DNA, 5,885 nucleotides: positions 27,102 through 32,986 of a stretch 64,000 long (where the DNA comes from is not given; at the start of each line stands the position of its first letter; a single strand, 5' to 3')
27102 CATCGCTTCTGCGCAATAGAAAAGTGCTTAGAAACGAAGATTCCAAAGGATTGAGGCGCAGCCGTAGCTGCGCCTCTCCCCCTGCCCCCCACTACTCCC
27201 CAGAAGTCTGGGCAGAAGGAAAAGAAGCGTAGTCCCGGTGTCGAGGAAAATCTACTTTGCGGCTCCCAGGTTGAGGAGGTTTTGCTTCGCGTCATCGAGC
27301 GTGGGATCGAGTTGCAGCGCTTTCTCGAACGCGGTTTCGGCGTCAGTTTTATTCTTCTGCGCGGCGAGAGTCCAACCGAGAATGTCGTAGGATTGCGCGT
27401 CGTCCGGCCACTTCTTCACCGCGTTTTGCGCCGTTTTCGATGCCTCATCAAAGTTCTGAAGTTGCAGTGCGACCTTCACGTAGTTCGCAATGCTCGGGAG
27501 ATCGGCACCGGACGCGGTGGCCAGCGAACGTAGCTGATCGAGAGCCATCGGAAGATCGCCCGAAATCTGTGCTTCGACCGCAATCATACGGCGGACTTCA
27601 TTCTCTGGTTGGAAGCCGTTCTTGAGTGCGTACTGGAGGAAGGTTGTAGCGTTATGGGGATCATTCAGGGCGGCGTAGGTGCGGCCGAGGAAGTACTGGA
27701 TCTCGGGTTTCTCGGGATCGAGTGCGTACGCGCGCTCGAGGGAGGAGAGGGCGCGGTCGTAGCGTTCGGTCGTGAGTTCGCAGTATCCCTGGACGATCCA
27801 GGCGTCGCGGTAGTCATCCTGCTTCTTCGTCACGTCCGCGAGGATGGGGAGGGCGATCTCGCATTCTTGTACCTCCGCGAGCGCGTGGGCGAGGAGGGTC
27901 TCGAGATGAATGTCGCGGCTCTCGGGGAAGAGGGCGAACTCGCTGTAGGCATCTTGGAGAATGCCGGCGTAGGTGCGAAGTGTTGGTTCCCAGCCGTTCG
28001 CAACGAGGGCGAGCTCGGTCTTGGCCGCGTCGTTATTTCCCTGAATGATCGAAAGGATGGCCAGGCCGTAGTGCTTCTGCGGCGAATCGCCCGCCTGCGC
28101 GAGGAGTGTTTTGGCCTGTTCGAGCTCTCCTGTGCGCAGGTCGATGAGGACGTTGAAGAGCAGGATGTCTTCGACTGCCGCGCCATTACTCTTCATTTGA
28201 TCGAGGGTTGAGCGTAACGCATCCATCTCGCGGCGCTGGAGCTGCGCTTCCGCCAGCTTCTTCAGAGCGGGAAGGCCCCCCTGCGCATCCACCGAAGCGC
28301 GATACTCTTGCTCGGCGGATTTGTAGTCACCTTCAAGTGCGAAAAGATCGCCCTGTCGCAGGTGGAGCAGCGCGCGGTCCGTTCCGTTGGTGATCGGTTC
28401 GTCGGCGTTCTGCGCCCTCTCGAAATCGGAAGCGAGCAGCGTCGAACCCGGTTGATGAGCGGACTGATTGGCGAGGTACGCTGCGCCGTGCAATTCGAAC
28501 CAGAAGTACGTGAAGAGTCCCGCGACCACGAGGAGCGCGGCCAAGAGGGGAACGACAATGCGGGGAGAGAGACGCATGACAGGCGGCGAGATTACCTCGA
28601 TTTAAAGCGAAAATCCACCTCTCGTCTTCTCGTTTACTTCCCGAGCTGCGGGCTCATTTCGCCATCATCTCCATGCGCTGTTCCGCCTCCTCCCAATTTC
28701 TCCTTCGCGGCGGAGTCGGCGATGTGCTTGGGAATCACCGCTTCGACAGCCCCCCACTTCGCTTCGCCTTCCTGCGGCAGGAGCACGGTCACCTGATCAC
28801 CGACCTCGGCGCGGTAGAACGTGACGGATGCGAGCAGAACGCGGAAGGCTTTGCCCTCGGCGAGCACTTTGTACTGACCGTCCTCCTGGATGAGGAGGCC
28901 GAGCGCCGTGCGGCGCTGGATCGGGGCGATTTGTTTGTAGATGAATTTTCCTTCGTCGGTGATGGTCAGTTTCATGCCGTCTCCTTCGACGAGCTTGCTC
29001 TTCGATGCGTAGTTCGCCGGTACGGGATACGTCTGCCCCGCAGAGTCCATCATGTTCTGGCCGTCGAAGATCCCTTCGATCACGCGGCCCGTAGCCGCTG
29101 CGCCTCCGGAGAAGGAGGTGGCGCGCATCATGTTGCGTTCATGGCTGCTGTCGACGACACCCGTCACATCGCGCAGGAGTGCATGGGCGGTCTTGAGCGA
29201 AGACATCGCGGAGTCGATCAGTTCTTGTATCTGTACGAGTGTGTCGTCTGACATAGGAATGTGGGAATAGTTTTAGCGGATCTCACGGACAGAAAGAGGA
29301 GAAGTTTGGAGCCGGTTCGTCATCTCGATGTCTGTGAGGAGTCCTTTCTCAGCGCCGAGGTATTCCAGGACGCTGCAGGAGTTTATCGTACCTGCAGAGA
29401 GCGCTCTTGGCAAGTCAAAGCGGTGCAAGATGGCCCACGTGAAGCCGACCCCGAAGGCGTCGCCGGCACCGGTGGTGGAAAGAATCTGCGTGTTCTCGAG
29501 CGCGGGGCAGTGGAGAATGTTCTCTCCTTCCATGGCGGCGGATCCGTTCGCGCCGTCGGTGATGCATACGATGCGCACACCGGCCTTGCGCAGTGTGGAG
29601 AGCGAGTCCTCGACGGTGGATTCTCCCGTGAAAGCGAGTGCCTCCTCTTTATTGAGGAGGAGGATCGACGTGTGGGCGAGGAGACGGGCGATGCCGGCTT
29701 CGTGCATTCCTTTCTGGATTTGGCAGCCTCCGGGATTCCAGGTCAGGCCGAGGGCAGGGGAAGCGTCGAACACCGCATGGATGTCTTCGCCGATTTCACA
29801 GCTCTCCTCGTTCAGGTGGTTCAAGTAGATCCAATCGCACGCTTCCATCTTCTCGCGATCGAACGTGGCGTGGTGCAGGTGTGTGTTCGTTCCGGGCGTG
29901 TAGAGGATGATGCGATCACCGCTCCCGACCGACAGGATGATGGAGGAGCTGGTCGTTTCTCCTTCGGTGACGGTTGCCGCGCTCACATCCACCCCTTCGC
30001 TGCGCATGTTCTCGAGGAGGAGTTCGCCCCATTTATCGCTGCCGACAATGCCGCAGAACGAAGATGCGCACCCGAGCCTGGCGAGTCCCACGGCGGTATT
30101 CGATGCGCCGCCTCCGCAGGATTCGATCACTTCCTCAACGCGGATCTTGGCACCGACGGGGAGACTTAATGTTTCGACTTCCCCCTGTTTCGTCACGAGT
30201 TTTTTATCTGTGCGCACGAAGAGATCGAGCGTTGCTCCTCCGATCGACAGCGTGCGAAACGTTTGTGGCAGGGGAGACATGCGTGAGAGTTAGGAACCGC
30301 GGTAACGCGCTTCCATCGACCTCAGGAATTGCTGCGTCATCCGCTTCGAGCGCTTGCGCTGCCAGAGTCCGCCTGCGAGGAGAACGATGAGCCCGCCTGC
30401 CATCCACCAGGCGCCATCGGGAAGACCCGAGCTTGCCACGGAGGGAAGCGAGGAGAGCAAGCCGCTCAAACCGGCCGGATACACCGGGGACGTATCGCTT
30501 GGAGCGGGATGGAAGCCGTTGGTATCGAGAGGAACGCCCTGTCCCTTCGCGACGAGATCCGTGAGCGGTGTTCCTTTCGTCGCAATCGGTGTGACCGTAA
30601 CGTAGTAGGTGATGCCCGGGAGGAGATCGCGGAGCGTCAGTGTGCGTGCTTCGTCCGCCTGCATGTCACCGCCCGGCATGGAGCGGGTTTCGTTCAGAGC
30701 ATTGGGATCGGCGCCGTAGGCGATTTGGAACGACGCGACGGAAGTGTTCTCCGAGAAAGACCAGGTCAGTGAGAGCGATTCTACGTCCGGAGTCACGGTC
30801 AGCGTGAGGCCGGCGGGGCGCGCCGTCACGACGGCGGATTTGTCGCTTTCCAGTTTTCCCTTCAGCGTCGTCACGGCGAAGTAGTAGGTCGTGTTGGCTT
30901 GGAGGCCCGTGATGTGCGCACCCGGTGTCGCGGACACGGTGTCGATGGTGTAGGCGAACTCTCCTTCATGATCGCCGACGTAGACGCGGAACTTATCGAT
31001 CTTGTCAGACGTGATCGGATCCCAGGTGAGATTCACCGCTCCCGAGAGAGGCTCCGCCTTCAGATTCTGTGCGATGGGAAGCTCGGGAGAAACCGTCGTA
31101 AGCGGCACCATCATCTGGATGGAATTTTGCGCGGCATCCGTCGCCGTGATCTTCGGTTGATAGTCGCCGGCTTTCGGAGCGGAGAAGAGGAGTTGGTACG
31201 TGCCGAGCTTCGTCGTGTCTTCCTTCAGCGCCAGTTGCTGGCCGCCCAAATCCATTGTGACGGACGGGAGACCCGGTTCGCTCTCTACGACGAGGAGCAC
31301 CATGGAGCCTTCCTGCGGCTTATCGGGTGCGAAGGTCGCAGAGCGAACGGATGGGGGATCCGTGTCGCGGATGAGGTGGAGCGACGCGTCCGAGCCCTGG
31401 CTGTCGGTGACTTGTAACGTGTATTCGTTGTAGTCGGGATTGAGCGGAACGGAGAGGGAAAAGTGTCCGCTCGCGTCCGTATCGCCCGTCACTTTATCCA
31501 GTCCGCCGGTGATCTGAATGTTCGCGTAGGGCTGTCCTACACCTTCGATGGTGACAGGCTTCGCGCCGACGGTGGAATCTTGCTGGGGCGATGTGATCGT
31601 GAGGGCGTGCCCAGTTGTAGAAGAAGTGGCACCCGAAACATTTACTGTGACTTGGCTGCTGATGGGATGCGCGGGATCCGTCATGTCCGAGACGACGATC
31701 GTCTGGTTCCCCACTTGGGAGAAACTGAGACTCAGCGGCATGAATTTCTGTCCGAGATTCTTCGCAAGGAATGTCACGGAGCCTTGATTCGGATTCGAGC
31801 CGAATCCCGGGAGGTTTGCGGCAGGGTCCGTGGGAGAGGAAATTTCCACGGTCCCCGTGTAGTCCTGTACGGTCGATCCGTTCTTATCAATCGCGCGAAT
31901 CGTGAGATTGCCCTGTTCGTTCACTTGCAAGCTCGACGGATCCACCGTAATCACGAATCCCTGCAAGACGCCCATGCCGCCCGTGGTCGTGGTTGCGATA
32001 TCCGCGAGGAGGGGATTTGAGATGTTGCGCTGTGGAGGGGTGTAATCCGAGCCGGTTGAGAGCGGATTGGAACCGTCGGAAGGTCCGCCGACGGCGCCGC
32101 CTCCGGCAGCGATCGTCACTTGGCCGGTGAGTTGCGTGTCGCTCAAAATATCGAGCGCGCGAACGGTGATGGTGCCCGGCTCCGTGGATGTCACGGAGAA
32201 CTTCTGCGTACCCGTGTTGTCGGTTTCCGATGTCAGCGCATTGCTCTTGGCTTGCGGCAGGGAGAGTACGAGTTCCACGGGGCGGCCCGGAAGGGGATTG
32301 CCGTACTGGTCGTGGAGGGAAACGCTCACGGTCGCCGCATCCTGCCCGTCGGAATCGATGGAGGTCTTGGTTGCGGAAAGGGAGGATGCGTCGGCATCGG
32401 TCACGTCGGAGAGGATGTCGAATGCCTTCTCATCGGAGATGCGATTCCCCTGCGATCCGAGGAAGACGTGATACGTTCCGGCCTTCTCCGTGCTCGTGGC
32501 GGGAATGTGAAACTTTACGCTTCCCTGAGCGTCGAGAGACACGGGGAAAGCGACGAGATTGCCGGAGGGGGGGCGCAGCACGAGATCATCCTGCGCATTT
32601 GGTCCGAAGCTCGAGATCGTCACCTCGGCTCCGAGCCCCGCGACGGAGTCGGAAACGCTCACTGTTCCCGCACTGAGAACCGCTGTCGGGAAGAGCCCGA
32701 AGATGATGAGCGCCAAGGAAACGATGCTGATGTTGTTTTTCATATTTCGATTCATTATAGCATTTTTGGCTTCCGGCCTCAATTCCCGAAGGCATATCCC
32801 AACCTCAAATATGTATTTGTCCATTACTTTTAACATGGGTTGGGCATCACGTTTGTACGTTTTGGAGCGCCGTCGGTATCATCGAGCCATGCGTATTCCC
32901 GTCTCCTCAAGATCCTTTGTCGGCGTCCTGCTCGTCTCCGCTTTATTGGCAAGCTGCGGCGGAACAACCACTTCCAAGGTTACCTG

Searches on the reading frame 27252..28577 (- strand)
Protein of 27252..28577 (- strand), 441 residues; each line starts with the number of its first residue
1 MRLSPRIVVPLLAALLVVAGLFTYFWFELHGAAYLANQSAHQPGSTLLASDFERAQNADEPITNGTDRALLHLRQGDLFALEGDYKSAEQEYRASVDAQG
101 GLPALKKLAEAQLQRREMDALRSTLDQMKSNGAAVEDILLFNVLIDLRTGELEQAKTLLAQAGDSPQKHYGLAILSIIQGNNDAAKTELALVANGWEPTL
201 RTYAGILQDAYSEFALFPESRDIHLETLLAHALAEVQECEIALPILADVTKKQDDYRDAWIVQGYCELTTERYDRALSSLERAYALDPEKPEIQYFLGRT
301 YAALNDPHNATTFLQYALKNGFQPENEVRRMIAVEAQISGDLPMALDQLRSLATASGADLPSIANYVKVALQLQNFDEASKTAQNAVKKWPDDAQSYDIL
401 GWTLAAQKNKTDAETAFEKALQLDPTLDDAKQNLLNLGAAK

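Call 82: search_protein_families(library=pfam, proteins=[window:27252-28577:-], max_evalue=0.00001)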
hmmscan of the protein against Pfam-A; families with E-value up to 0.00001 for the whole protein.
window:27252-28577:- (441 aa): 11 families
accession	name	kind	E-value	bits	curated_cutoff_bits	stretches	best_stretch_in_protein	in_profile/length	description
PF13432.12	TPR_16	-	4.7e-22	78.5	32.7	2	368-426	5-63/65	Tetratricopeptide repeat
PF07719.23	TPR_2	-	7e-19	66.8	27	0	395-426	2-33/34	Tetratricopeptide repeat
PF14559.12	TPR_19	-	1.3e-14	54.7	25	1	271-317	5-51/68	Tetratricopeptide repeat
PF13181.12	TPR_8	-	1.3e-14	53.5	25.7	0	394-426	1-33/34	Tetratricopeptide repeat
PF13428.12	TPR_14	-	1.4e-13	50.5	23.5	0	258-299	2-43/44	Tetratricopeptide repeat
PF23914.1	TPR_CcmH_CycH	-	1e-12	48.7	42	1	251-357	45-152/158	Cytochrome c-type biogenesis protein H TPR domain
PF00515.34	TPR_1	-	1.1e-12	47.6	27.8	0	400-426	7-33/34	Tetratricopeptide repeat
PF13424.12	TPR_12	-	1.7e-11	44.6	30.1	0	365-424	8-75/77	Tetratricopeptide repeat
PF25058.1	ARM_TT21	-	3.9e-08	33.8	27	0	202-260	75-131/155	Tetratricopeptide repeat protein 21 ARM repeat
PF13371.12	TPR_9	-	4.4e-07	30.2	35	0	268-332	6-68/73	Tetratricopeptide repeat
PF13414.12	TPR_11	-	4.7e-07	29.8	26.8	0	272-304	9-41/42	TPR repeat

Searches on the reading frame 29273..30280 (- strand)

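Call 82: search_protein_families(library=pfam, proteins=[window:29273-30280:-], max_evalue=0.00001)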
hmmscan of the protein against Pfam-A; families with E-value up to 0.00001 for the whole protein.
window:29273-30280:- (335 aa): 1 family
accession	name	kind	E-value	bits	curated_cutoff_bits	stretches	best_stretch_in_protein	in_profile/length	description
PF00294.29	PfkB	-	1.1e-42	146.9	25.8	1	44-310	25-295/302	pfkB family carbohydrate kinase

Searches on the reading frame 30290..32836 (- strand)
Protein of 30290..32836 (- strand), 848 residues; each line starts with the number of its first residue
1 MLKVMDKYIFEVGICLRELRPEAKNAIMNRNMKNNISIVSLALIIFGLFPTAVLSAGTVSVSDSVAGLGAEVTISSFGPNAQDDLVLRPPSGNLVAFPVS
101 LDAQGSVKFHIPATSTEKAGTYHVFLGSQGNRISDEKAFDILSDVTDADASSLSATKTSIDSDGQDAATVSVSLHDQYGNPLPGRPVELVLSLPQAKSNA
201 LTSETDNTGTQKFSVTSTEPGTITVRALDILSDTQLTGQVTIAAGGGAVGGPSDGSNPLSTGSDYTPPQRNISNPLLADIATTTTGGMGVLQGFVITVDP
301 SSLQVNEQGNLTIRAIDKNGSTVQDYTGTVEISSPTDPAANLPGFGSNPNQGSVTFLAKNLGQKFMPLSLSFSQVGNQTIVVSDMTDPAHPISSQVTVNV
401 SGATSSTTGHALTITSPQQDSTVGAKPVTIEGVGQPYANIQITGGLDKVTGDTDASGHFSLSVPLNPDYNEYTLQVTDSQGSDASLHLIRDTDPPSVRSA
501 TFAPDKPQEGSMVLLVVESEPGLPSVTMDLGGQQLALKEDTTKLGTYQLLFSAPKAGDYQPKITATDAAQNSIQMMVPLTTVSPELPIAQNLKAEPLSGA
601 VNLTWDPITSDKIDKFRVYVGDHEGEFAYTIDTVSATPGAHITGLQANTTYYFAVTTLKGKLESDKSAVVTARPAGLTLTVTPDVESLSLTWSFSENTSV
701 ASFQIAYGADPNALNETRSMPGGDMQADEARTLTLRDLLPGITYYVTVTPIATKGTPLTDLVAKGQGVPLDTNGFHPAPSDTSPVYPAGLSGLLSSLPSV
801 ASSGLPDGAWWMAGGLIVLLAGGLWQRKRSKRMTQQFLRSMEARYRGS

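Call 82: search_protein_families(library=pfam, proteins=[window:30290-32836:-], max_evalue=0.00001)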
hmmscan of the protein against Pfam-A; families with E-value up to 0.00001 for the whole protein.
window:30290-32836:- (848 aa): 6 families
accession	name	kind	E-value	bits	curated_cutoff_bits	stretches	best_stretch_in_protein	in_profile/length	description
PF00041.27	fn3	-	2.6e-15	56.8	25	1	591-672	5-83/84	Fibronectin type III domain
PF02369.22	Big_1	-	1.2e-14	54.6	34.9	1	151-227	2-78/93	Bacterial Ig-like domain (group 1)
PF09134.16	Invasin_D3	-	1.8e-10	41.6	33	1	147-244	1-97/98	Invasin, domain 3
PF09136.16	Glucodextran_B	-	1.9e-06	28.1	27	1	411-483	2-72/83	Glucodextranase, domain B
PF18565.7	Glyco_hydro2_C5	-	3.4e-06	27.3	32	0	153-244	3-92/103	Glycoside hydrolase family 2 C-terminal domain 5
PF16656.11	Pur_ac_phosph_N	-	5.8e-06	27.2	30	0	640-658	63-81/93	Purple acid Phosphatase, N-terminal domain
